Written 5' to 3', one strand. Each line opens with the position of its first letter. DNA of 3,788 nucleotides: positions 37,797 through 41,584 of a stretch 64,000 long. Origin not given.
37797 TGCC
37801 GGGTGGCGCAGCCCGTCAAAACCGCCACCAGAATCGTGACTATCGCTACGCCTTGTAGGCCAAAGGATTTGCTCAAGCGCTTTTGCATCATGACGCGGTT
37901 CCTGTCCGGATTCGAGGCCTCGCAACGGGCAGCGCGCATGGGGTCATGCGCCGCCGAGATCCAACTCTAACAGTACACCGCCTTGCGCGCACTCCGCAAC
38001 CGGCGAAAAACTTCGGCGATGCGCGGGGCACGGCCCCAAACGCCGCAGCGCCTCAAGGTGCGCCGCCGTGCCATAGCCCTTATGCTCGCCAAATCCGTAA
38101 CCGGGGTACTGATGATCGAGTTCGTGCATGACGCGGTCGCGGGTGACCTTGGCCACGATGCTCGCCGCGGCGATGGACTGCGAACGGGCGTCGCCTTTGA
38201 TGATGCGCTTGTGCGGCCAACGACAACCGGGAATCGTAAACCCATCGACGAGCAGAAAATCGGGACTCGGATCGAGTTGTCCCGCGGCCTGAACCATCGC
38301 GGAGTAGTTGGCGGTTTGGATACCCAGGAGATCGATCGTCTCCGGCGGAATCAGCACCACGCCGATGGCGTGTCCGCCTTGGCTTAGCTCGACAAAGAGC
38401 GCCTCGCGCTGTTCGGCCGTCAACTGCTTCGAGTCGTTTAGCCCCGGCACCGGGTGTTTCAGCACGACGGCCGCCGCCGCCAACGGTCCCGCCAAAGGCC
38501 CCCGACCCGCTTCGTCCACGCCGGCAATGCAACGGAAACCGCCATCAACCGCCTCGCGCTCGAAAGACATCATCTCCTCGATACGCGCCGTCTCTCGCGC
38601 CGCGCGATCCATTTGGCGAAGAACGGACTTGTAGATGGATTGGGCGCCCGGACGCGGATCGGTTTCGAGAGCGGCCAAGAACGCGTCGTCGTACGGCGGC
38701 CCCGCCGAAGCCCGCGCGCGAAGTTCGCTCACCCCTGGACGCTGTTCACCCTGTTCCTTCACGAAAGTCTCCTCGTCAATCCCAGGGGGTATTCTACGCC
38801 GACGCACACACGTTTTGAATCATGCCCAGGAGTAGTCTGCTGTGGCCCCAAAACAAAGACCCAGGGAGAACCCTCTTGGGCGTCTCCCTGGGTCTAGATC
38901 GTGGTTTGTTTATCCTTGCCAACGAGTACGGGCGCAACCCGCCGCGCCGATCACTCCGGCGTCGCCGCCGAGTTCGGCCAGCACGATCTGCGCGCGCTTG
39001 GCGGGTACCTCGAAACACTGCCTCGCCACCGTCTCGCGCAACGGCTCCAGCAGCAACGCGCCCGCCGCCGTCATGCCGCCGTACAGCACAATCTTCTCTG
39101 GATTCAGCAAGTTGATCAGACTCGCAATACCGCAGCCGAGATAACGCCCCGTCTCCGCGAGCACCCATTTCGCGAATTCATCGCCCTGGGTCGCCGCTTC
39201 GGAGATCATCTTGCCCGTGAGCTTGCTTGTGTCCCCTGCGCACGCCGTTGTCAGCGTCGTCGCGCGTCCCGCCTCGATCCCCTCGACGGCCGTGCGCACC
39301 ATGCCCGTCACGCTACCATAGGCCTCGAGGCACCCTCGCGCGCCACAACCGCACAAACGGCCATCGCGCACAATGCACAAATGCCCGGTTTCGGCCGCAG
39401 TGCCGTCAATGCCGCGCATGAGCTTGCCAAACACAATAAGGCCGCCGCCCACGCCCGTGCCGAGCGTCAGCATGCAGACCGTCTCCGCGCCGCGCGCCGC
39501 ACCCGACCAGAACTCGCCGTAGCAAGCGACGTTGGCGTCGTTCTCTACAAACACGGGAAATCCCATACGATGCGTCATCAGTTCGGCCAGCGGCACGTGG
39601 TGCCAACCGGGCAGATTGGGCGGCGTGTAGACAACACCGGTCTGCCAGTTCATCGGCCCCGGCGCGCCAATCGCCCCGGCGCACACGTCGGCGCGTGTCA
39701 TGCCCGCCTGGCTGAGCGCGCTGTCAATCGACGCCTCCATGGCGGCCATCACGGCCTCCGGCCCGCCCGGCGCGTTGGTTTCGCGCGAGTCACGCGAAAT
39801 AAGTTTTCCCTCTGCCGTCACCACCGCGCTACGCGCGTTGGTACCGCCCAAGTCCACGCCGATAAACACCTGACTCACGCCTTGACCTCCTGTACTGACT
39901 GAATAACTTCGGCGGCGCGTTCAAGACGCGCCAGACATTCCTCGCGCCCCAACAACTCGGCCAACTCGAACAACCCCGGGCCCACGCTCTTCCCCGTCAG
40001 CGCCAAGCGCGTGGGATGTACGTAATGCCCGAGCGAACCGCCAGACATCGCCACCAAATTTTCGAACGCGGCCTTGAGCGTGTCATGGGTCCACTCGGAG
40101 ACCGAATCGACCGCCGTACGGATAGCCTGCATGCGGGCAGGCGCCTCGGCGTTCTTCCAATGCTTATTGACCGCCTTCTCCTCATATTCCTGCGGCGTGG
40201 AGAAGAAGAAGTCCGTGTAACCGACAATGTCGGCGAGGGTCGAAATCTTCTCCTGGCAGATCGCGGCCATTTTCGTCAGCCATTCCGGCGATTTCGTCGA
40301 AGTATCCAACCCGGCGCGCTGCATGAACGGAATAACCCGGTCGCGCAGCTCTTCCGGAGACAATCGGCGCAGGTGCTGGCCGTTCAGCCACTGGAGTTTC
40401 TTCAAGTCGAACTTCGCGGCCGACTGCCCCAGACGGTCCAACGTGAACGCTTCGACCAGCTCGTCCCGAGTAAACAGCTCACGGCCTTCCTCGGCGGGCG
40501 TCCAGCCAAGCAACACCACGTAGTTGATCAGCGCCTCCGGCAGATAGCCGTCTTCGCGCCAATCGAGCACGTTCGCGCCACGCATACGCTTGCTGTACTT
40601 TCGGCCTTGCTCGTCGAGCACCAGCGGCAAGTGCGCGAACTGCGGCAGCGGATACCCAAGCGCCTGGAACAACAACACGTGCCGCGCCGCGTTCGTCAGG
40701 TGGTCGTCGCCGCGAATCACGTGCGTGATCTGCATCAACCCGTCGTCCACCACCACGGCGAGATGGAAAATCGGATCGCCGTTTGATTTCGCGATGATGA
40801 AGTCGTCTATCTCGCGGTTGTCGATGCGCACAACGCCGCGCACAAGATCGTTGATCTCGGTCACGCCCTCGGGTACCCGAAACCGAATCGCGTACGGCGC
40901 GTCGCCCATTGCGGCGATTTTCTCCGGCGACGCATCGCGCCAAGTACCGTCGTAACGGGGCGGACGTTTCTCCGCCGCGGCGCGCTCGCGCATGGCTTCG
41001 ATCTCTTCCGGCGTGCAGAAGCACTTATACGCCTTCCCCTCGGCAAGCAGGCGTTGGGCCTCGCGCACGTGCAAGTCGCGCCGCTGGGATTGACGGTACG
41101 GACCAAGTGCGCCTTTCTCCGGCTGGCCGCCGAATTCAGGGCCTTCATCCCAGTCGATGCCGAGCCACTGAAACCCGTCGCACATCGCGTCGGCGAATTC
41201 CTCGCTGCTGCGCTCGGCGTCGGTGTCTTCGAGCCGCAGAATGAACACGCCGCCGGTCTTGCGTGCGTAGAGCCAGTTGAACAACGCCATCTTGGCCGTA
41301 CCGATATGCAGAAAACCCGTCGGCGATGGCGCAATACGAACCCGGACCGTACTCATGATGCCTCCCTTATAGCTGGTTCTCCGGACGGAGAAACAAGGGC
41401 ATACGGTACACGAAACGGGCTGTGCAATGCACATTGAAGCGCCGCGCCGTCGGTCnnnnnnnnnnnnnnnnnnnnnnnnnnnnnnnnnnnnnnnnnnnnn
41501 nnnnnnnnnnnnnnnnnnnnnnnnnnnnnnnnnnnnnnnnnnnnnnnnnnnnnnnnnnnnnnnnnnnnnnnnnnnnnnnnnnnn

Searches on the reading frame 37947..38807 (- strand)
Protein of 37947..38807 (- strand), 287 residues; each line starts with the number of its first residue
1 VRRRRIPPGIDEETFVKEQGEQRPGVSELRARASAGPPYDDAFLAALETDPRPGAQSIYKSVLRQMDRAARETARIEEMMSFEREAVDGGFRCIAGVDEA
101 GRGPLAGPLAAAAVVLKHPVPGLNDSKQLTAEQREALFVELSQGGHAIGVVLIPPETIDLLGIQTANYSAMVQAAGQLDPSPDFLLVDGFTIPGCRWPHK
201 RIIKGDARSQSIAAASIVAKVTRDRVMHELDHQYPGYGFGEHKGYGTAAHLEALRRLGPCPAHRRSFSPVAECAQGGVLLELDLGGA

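Call 48: search_protein_families(library=pfam, proteins=[window:37947-38807:-], max_evalue=0.00001)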
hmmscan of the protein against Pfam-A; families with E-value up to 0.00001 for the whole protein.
window:37947-38807:- (287 aa): 1 family
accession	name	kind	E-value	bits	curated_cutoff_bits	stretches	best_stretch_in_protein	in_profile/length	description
PF01351.25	RNase_HII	-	3.9e-36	125.3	25.8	1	95-269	1-198/199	Ribonuclease HII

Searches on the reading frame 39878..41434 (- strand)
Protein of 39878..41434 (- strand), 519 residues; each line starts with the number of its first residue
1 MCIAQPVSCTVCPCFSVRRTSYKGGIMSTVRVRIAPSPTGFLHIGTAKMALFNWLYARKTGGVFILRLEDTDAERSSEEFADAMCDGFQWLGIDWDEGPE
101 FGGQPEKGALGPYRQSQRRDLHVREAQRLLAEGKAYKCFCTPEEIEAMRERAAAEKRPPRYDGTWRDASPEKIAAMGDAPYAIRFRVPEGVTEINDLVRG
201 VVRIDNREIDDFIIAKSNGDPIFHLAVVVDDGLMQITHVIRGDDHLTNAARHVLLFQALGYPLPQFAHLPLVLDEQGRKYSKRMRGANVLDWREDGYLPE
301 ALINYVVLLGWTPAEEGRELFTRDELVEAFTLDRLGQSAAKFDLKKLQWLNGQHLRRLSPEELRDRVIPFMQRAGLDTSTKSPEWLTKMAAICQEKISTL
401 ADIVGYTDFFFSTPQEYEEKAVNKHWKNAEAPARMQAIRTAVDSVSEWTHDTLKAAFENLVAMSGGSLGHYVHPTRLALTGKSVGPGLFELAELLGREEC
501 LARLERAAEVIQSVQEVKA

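Call 48: search_protein_families(library=pfam, proteins=[window:39878-41434:-], max_evalue=0.00001)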
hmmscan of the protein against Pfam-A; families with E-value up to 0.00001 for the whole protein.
window:39878-41434:- (519 aa): 2 families
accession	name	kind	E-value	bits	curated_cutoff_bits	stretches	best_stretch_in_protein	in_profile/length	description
PF00749.27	tRNA-synt_1c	-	1.6e-95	320.1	23.4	1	30-349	2-314/314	tRNA synthetases class I (E and Q), catalytic domain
PF19269.4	Anticodon_2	-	1.6e-35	123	23.6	1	363-507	2-140/141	Anticodon binding domain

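Call 55: find_homologous_proteins(query=window:39878-41434:-, max_evalue=1e-80)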
Query window:39878-41434:- (519 aa): 7588 proteins with E <= 1e-80 among 8000 candidates; the best 120 are listed.
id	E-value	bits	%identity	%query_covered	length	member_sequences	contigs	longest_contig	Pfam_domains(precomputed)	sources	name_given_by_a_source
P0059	0.0e+0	1133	100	95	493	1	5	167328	PF19269.5,PF00749.28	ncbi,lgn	-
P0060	6.1e-265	898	78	94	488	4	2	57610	PF19269.5,PF00749.28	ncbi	-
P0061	2.3e-250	850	74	94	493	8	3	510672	PF19269.5,PF00749.28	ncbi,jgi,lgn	ncbi:MAG: glutamate--tRNA ligase [Candidatus Hydrogenedentales bacterium]|jgi:glutamyl-tRNA syntheta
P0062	2.7e-250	849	73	95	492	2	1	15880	PF19269.5,PF00749.28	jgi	-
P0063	1.5e-248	844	73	94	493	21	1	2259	PF19269.5,PF00749.28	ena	-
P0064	2.7e-248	843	73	95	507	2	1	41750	PF19269.5,PF00749.28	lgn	-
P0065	5.0e-248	842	73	95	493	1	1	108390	PF19269.5,PF00749.28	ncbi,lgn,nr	ncbi:MAG: glutamate--tRNA ligase [Candidatus Hydrogenedentes bacterium]|nr:glutamate--tRNA ligase [C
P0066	1.7e-247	840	71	95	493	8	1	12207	PF19269.5,PF00749.28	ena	-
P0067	1.7e-246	837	72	94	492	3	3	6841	PF19269.5,PF00749.28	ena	-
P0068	3.4e-246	836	74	94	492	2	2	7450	PF19269.5,PF00749.28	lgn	-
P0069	4.1e-246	836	72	95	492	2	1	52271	PF19269.5,PF00749.28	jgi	jgi:glutamyl-tRNA synthetase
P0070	5.2e-246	835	72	95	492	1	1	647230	PF19269.5,PF00749.28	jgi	jgi:nondiscriminating glutamyl-tRNA synthetase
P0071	1.7e-245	834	73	94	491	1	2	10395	PF19269.5,PF00749.28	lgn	-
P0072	2.7e-245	833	72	95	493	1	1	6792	PF19269.5,PF00749.28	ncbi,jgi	ncbi:MAG: glutamate--tRNA ligase [Candidatus Hydrogenedentales bacterium]|jgi:glutamyl-tRNA syntheta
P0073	4.9e-244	829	71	94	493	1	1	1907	PF19269.5,PF00749.28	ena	-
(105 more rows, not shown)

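Call 75: find_encoding_contigs(protein=P0060, flank=10000, max_places=2)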
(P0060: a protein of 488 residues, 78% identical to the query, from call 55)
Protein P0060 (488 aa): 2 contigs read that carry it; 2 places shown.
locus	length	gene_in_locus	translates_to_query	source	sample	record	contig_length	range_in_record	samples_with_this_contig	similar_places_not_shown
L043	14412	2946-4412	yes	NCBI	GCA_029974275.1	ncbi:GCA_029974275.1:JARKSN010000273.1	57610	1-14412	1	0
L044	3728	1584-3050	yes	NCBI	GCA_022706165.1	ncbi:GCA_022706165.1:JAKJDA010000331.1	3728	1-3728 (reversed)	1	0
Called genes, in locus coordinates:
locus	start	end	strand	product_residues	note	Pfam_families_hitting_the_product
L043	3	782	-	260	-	?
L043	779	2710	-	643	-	PF00005:ABC_tran, PF02463:SMC_N (faint), PF13304:AAA_21 (faint), PF13555:AAA_29 (faint), PF12848:ABC_tran_Xtn, PF00005:ABC_tran, PF16326:ABC_tran_CTD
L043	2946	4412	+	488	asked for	PF00749:tRNA-synt_1c, PF19269:Anticodon_2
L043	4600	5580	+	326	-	PF00480:ROK, PF01869:BcrAD_BadFG (faint)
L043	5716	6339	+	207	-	PF00117:GATase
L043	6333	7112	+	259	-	PF00977:His_biosynth, PF01207:Dus (weak), PF02581:TMP-TENI (faint)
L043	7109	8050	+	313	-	PF00294:PfkB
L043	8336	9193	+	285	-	-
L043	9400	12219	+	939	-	PF00775:Dioxygenase_C (faint), PF02369:Big_1 (faint), PF08400:phage_tail_N (faint), PF13620:CarboxypepD_reg, PF13620:CarboxypepD_reg, PF13620:CarboxypepD_reg, PF10670:DUF4198 (weak), PF13620:CarboxypepD_reg (weak), +8 more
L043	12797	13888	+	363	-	PF07963:N_methyl, PF07596:SBP_bac_10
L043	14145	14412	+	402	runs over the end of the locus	PF28597:T2SSF_N, PF00482:T2SSF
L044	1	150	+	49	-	?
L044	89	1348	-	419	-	PF00005:ABC_tran, PF13304:AAA_21 (faint), PF12848:ABC_tran_Xtn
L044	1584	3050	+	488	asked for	PF00749:tRNA-synt_1c, PF19269:Anticodon_2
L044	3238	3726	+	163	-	?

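Call 76: find_encoding_contigs(protein=P0061, flank=10000, max_places=1)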
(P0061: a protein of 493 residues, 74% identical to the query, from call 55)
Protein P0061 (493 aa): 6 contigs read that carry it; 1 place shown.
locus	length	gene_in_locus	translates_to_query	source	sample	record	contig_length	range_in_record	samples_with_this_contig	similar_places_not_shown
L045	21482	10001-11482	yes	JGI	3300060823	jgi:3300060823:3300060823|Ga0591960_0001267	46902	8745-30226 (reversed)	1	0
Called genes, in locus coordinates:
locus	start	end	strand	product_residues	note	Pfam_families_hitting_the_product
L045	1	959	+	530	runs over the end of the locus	PF13200:DUF4015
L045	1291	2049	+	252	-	PF00460:Flg_bb_rod, PF22692:LlgE_F_G_D1, PF06429:Flg_bbr_C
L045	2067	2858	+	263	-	PF00460:Flg_bb_rod, PF22692:LlgE_F_G_D1, PF06429:Flg_bbr_C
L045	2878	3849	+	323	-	PF08666:SAF, PF13144:ChapFlgA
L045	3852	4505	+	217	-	PF02107:FlgH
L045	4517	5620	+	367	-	PF02119:FlgI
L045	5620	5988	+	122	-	PF10135:Rod-binding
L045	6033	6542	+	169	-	PF05130:FlgN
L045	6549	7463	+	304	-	PF00669:Flagellin_N, PF00700:Flagellin_C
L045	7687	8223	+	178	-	-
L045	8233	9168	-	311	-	-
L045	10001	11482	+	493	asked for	PF00749:tRNA-synt_1c, PF19269:Anticodon_2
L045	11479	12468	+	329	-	PF00480:ROK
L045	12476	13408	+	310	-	PF00294:PfkB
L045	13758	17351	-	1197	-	PF09430:EMC7_beta-sandw (faint), PF10670:DUF4198 (faint), PF13620:CarboxypepD_reg, PF13715:CarbopepD_reg_2 (faint), PF17210:SdrD_B (faint), PF17802:SpaA (faint), PF20598:DUF6795 (faint), PF13620:CarboxypepD_reg, +6 more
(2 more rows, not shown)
